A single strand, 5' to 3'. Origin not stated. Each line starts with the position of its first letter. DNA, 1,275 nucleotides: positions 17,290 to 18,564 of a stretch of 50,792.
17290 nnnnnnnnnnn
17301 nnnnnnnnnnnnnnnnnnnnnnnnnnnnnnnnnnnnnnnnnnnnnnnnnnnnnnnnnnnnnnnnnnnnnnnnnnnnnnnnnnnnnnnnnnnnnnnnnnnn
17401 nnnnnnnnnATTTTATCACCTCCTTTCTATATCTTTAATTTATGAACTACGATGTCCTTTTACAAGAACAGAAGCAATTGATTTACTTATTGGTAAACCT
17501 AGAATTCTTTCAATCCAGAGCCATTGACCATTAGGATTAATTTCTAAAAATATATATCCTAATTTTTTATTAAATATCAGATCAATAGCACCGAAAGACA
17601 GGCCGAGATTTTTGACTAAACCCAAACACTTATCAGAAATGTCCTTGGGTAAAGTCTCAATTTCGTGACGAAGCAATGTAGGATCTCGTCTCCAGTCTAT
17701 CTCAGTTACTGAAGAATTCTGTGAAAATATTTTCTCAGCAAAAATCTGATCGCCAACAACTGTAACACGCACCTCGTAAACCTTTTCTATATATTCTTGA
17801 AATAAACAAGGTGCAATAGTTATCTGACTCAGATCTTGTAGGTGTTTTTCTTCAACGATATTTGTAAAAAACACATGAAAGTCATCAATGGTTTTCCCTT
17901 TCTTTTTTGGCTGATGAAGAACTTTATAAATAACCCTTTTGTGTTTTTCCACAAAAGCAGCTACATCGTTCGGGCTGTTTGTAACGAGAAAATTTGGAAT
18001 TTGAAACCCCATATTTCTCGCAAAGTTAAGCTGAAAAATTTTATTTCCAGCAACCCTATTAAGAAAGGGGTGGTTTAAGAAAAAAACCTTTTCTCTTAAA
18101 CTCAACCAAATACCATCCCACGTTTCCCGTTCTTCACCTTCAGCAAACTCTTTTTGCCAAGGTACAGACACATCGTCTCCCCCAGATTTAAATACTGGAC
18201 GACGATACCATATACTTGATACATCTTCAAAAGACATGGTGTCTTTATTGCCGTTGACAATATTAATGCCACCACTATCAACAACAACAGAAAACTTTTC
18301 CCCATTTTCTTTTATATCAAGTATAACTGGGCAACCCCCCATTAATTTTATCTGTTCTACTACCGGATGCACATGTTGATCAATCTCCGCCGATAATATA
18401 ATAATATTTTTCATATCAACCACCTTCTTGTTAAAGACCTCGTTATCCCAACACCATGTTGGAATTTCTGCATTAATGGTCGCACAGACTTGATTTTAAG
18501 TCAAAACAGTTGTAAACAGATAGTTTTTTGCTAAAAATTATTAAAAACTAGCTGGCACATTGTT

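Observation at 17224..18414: Unannotated 39-aa precursor plus MdnC/MvdD-type ATP-grasp: a minimal graspetide (omega-ester RiPP) locus with a non-microviridin core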

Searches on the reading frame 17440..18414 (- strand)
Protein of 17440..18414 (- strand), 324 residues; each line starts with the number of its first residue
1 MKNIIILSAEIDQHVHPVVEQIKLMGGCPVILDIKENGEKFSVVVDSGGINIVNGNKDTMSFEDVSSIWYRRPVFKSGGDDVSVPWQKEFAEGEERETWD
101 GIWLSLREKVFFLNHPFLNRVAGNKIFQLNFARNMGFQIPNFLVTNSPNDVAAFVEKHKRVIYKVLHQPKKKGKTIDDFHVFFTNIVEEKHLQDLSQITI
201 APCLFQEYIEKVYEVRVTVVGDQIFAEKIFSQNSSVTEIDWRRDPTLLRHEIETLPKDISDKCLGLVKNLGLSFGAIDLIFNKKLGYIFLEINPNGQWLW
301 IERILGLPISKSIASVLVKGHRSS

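Call 3: search_protein_families(library=pfam, proteins=[window:17440-18414:-], max_evalue=0.01)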
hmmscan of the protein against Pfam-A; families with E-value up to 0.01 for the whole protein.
window:17440-18414:- (324 aa): 3 families
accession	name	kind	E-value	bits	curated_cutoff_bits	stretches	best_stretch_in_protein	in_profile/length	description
PF08443.16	RimK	-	1.4e-07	31.8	21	1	132-315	11-186/188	RimK-like ATP-grasp domain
PF21068.3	ATPgraspMvdD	-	1.6e-05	25.4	27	1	12-114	10-115/121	MvdD pre-ATP grasp domain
PF02955.21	GSH-S_ATP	-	8.3e-05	22.5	23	1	124-280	1-152/175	Prokaryotic glutathione synthetase, ATP-grasp domain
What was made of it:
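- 17440..18414 (-): Graspetide synthetase: an MdnC/MvdD-type ATP-grasp macrocyclase of 324 aa. The stop codon is at 17440-17442. A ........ ribosome-binding site lies at 18420-18427. The Pfam MvdD pre-ATP-grasp and RimK ATP-grasp domains match (call 3).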

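Call 4: search_protein_families(library=ncbifam, proteins=[window:17440-18414:-], max_evalue=0.01)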
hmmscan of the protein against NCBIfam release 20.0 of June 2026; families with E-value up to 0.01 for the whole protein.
window:17440-18414:- (324 aa): 9 families
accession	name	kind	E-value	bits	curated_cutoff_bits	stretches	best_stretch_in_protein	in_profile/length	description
TIGR04187.1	GRASP_SAV_5884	subfamily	8.4e-62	209.2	350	1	52-317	53-311/312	ATP-grasp ribosomal peptide maturase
TIGR04184.1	ATPgraspMvdD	equivalog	1.8e-60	204.8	475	1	10-318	8-320/321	MvdD family ATP-grasp ribosomal peptide maturase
TIGR04185.1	ATPgraspMvdC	equivalog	2.2e-55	188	425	1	50-319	51-318/318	MvdC family ATP-grasp ribosomal peptide maturase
TIGR04192.1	GRASP_w_spasm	equivalog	2.8e-36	125.4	230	1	4-315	1-316/318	grasp-with-spasm system ATP-grasp peptide maturase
TIGR00768.1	rimK_fam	subfamily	1.6e-14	53.9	143.4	1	111-314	74-273/276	RimK family alpha-L-glutamate ligase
NF040720.1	MptN_Meth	equivalog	1.1e-08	34.5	350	1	110-314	87-287/291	tetrahydromethanopterin:alpha-L-glutamate ligase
TIGR02144.1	LysX_arch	equivalog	9e-08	31.5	275.6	1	185-319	149-277/281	lysine biosynthesis protein LysX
NF003573.0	PRK05246.1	equivalog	3.3e-06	26.1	272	1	108-222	108-216/316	glutathione synthase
TIGR01380.1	glut_syn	equivalog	4.5e-05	22.6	299.05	1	108-222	107-215/312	glutathione synthase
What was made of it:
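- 17440..18414 (-): NCBIfam scores it 188-209 bits for the RiPP maturase models and 54 bits for RimK (call 4).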

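Call 5: search_solved_structures(query=window:17440-18414:-, max_evalue=0.001, show_alignments=2)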
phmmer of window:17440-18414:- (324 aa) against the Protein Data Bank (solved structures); distinct sequences matched with E-value up to 0.001: 6.
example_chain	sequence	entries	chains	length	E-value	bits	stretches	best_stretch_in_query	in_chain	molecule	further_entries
7mgv_A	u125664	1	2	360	2e-37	132.1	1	15-318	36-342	CdnC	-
5ig9_A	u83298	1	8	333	3.3e-37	131.4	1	11-320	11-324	ATP grasp ligase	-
5ig8_A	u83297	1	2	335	6.7e-36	127.1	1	18-320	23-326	ATP grasp ligase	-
7m4s_A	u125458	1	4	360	3.8e-34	121.3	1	58-319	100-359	AMdnB protein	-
9bou_A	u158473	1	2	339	6.2e-13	51.6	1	58-318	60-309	MvdD-like pre-ATP grasp domain-containing protein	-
7drm_A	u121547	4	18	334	2.9e-11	46.1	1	3-304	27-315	ATP-grasp domain-containing protein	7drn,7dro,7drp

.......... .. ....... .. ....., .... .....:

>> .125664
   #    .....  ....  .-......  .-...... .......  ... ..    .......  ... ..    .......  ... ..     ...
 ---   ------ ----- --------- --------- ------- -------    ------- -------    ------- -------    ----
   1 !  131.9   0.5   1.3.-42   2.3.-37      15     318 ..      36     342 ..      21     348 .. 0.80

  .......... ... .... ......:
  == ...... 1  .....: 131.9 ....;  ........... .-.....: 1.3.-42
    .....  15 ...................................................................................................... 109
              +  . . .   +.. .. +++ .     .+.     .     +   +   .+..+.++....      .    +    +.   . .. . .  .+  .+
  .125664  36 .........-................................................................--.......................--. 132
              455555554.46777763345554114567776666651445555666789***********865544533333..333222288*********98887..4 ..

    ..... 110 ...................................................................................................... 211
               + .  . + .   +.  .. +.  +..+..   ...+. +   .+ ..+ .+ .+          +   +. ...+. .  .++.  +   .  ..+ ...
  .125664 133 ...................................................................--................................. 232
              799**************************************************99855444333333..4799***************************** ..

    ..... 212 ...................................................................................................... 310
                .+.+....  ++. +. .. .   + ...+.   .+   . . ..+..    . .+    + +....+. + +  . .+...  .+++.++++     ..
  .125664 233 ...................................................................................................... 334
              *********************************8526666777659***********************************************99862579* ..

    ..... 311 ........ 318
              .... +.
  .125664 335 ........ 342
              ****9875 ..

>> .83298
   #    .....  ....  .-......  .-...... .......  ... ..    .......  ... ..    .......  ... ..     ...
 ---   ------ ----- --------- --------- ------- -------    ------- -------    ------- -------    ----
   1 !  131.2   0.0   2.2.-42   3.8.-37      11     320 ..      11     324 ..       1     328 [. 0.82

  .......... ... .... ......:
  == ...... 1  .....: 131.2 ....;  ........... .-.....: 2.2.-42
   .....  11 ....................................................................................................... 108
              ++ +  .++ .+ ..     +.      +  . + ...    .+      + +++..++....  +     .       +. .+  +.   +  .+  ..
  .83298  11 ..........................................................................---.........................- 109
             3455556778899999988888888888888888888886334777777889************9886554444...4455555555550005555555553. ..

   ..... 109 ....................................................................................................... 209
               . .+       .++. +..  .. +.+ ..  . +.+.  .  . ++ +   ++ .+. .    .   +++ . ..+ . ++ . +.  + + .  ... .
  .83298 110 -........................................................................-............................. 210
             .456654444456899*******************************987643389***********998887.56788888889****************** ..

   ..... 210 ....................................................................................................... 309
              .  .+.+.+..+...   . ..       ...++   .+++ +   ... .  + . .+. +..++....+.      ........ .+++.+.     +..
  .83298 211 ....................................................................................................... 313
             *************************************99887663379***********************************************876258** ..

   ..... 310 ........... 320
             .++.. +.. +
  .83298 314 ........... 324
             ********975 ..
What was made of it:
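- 17440..18414 (-): The best PDB sequence hits are CdnC and MdnC at 2e-37 and 3e-37 (call 5).
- On Graspetide (ATP-grasp-modified RiPP) gene cluster: PDB sequence hits are CdnC, MdnC, MdnB and AMdnB (call 5).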

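Call 6: find_homologous_proteins(query=window:17440-18414:-)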
Query window:17440-18414:- (324 aa): 1767 proteins with E <= 0.001 among 2960 candidates; the best 120 are listed.
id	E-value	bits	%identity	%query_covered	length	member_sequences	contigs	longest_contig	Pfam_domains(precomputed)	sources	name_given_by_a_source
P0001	1.1e-216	736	100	100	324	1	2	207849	PF08443.17,PF21068.4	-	-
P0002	6.1e-143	494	66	99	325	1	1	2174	PF08443.17,PF21068.4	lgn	-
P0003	1.6e-86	308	46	99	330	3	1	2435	PF08443.17,PF21068.4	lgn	-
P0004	1.2e-79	286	43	97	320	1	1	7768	PF21068.4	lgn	-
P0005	4.4e-77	277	43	97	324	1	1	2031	PF08443.17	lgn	-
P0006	1.5e-76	276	44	97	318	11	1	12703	PF02955.22,PF08443.17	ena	-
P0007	1.5e-73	266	41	99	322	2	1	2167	PF21068.4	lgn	-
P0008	8.0e-60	221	43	84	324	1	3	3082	PF21068.4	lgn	-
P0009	1.7e-59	219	42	85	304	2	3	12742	PF08443.17,PF21068.4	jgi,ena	-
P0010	2.0e-59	219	41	81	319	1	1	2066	PF08443.17,PF21068.4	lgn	-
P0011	3.2e-59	219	37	98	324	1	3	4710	PF08443.17,PF21068.4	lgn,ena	-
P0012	1.2e-58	217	39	98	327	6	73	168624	PF08443.17,PF21068.4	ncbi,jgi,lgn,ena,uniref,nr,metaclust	ncbi:MAG TPA: hypothetical protein DCZ84_01770 [Candidatus Vogelbacteria bacterium]|uniref:ATP-grasp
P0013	2.6e-58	216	46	78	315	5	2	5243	PF08443.17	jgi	-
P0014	7.4e-58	214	39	98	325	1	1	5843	PF08443.17,PF21068.4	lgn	-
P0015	9.9e-58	214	37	90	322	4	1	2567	PF21068.4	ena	-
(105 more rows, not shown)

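Call 8: find_encoding_contigs(protein=P0002, flank=3000, max_places=3)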
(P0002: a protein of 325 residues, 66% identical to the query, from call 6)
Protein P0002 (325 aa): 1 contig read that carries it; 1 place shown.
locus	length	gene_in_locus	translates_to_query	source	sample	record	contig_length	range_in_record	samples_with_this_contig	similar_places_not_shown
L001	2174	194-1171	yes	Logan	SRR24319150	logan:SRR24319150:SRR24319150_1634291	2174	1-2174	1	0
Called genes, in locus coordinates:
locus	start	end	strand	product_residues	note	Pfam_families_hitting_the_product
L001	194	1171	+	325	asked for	PF21068:ATPgraspMvdD (weak), PF08443:RimK (weak)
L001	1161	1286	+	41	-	-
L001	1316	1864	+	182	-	PF20329:DUF6624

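Call 9: find_encoding_contigs(protein=P0003, flank=3000, max_places=3)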
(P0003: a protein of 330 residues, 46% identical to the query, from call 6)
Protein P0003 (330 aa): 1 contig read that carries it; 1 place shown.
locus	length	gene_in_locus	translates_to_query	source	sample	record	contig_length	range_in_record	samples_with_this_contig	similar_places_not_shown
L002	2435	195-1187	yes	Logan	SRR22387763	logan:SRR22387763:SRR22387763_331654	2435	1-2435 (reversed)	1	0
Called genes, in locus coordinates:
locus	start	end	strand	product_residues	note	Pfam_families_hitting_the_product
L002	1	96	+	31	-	?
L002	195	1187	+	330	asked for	PF21068:ATPgraspMvdD, PF08443:RimK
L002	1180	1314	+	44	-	-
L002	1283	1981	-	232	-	PF21033:RMD1-3 (faint), PF13174:TPR_6 (faint), PF00515:TPR_1 (faint), PF13428:TPR_14 (faint), PF13176:TPR_7 (faint), PF13431:TPR_17 (faint), PF07719:TPR_2 (faint), PF13424:TPR_12, +4 more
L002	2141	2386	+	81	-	-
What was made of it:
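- L002 lacks it (call 9). L002 has no DUF6624 (call 9).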

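Call 10: find_encoding_contigs(protein=P0004, flank=4000, max_places=3)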
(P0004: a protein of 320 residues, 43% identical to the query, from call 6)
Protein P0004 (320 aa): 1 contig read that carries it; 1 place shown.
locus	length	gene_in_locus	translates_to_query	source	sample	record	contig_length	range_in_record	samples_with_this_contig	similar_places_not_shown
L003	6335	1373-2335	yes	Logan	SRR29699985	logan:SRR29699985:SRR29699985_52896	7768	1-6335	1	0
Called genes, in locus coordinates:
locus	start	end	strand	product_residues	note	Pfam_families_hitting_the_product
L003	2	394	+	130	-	?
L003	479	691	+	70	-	PF04149:DUF397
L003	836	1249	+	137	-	-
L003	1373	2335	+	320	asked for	PF21068:ATPgraspMvdD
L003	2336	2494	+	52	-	-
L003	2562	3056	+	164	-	PF20329:DUF6624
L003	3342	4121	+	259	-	PF09778:Guanylate_cyc_2 (weak), PF13529:Peptidase_C39_2 (weak), PF11814:DUF3335 (weak)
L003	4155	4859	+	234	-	PF01209:Ubie_methyltran, PF02353:CMAS (weak), PF13489:Methyltransf_23, PF13847:Methyltransf_31, PF08241:Methyltransf_11, PF08242:Methyltransf_12, PF13649:Methyltransf_25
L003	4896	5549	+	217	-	PF21926:FeeM, PF13444:Acetyltransf_5 (weak)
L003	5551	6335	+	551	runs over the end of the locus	PF16927:HisKA_7TM (weak), PF00512:HisKA, PF02518:HATPase_c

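Call 14: find_encoding_contigs(protein=P0006, flank=4000, max_places=3)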
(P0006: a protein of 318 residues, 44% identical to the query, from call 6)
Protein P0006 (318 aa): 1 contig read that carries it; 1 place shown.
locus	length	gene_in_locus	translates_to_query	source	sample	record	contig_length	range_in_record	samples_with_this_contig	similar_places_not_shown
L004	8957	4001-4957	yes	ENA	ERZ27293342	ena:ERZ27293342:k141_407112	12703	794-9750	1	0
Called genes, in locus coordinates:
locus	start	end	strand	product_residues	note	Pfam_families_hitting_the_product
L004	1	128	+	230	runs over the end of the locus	-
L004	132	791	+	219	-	PF01209:Ubie_methyltran, PF13847:Methyltransf_31 (weak), PF08241:Methyltransf_11, PF13649:Methyltransf_25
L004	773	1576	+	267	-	-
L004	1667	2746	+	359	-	-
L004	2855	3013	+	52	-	-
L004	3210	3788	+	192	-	PF00561:Abhydrolase_1 (faint)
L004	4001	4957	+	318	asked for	PF08443:RimK, PF02955:GSH-S_ATP (weak)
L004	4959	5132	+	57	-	-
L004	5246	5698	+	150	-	PF20329:DUF6624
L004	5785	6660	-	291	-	PF21302:Zn_ribbon_RlmA, PF13649:Methyltransf_25 (weak), PF08241:Methyltransf_11 (weak)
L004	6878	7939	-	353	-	PF05697:Trigger_N, PF05698:Trigger_C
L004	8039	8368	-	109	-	-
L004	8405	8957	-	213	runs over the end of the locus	-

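Call 15: find_encoding_contigs(protein=P0005, flank=3000, max_places=3)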
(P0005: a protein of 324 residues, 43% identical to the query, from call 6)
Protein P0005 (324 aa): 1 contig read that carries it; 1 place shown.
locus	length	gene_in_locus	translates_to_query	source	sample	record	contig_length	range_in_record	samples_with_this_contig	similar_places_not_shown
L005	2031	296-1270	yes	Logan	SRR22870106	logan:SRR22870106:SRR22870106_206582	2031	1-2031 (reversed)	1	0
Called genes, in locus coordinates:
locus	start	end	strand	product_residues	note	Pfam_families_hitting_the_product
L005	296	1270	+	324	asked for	PF08443:RimK (weak)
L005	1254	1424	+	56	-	-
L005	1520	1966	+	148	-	PF20329:DUF6624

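Call 16: find_encoding_contigs(protein=P0007, flank=3000, max_places=3)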
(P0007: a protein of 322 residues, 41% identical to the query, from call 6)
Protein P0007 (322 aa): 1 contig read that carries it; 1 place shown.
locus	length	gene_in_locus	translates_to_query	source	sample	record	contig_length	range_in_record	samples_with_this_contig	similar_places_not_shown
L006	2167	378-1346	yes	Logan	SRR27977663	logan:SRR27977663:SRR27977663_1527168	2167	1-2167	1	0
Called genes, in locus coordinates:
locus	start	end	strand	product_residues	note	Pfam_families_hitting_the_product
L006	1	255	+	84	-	?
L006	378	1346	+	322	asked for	PF21068:ATPgraspMvdD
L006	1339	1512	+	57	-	-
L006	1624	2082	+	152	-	PF20329:DUF6624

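Call 59: find_related_loci(query=A4, collection=genome_contigs, flank=3000)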
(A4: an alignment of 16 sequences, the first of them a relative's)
Query A4 (324 aa) in genome_contigs; peptide patterns used: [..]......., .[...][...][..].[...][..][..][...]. (x = any residue, [..] = any of these).
599 stretches matched a pattern (row limit reached: there are more); 485 encode a relative of the query (tblastn E <= 1e-3); the best 80 are kept; 80 distinct loci.
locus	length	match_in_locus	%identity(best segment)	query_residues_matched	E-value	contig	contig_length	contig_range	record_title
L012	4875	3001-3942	44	4-317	2e-81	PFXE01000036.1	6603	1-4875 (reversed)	MAG: Candidatus Zambryskibacteria bacterium CG_4_9_14_3_um_filter_40_16 CG_4_9_14_3_um_filter_150_scaffold_33115_c, whol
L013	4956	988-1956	39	1-318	4e-65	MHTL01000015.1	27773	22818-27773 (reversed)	MAG: Candidatus Vogelbacteria bacterium RIFOXYD1_FULL_51_18 rifoxyd1_full_scaffold_537, whole genome shotgun sequence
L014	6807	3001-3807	41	49-319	4e-62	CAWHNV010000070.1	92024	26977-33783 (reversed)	MAG: uncultured Acidobacteriota bacterium isolate MFD09567.bin.2.58 genome assembly, contig: contig_68941, whole genome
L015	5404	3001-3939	37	3-318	5e-60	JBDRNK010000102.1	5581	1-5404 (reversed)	MAG: Candidatus Uhrbacteria bacterium isolate MEGAHIT-group-1.884 k141_6027230, whole genome shotgun sequence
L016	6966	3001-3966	35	4-321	4e-59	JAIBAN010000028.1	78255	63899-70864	MAG: Blastocatellia bacterium isolate SSF51 NODE_5434_length_78255_cov_7.689535, whole genome shotgun sequence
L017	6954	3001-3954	37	1-313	8e-59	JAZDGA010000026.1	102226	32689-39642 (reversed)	MAG: Candidatus Vogelbacteria bacterium isolate MEGAHIT-group-0.230 k141_9418184, whole genome shotgun sequence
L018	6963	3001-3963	38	4-321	6e-59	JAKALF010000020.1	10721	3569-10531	MAG: bacterium isolate WY5.bin119 NODE_10801_length_10721_cov_1.539928, whole genome shotgun sequence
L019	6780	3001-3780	37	60-320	8e-59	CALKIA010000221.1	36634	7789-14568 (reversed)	MAG TPA_asm: uncultured Chloroflexi bacterium isolate SRR5576005_bin.115_CONCOCT_v1.1_MAG genome assembly, contig: ERZ79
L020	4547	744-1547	42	50-322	6e-60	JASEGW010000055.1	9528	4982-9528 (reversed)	MAG: bacterium isolate Yes70-06 NODE_55_length_9528_cov_12.321791, whole genome shotgun sequence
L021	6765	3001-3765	44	65-322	9e-58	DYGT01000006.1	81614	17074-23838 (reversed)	MAG TPA_asm: Candidatus Microgenomatus sp. isolate BE2012_6_40_25 Afr_mines_BE2012_166_length_81614_cov_9_931448, whole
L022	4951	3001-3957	38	3-320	6e-58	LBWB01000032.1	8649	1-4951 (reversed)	MAG: Candidatus Woesebacteria bacterium GW2011_GWB1_39_12 UT24_C0032, whole genome shotgun sequence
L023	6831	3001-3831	40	40-317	9e-58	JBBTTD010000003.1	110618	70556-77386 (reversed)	MAG: Patescibacteria group bacterium isolate H41-bin002_1 H41_bin002_1_000000000003, whole genome shotgun sequence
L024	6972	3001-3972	38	2-318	2e-57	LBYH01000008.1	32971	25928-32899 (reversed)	MAG: Parcubacteria group bacterium GW2011_GWA2_40_143 UT83_C0008, whole genome shotgun sequence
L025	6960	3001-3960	37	4-320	2e-57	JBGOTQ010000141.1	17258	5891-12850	MAG: Terriglobia bacterium isolate OBJ_0618_7090110_159 k141_6846424_length_17258_cov_10.3761, whole genome shotgun sequ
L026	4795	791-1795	34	2-323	3e-57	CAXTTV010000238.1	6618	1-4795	MAG TPA_asm: uncultured Ktedonobacteraceae bacterium isolate public_SRR14721957_metawrap_bin.3 genome assembly, contig:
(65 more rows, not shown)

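Call 62: find_encoding_contigs(protein=P0001, flank=1000, max_places=3)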
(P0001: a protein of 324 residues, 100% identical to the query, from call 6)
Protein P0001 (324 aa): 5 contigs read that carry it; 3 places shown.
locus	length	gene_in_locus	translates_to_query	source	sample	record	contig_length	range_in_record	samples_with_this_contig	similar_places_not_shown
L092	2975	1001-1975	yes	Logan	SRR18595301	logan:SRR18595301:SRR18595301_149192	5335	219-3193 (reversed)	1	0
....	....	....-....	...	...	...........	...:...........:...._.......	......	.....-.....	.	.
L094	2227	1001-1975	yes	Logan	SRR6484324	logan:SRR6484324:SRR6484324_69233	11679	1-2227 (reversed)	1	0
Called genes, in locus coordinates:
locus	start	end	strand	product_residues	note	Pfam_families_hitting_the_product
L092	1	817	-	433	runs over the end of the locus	PF01071:GARS_A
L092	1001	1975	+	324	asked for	PF21068:ATPgraspMvdD (faint), PF08443:RimK (weak)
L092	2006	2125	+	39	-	-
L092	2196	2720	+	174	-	PF20329:DUF6624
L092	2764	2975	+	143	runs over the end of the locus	?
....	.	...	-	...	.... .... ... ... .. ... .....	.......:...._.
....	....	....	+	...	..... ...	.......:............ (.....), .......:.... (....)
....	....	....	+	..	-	-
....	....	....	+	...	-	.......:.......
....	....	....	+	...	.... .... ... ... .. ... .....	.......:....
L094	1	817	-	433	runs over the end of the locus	PF01071:GARS_A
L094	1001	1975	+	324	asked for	PF21068:ATPgraspMvdD (faint), PF08443:RimK (weak)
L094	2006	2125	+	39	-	-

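Call 89: predict_structure(alignment_id=A4)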
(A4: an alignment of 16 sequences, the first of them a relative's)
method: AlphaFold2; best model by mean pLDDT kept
length: 324 residues; sequences in the alignment: 16
mean_pLDDT: 89.5   pTM: 0.88
mean pLDDT of the five models: 89.5, 88.3, 88.0, 86.7, 86.5
residues with pLDDT >= 90: 211; 70-90: 90; 50-70: 20; < 50: 3
segments of 3 or more residues with pLDDT < 50: none
pLDDT, mean of each block of 10 residues (from residue 1): 89 94 95 88 88 83 92 77 83 89 91 93 94 98 95 96 79 51 83 81 93 97 97 92 91 98 97 96 98 92 96 94 49
secondary structure, 60 per line:
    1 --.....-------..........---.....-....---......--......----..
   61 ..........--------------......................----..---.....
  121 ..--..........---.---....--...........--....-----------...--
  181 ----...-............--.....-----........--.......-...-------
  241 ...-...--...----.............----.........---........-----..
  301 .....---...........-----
elements in order: E3-7 H15-24 E28-32 E41-46 E49-54 E59-61 E65-70 H85-106 H116-122 H125-134 E142-145 H148-158 E161-164 E185-187 H189-200 E203-207 E213-220 E223-229 E250-252 H257-269 E274-282 E286-293 H299-305 H309-319
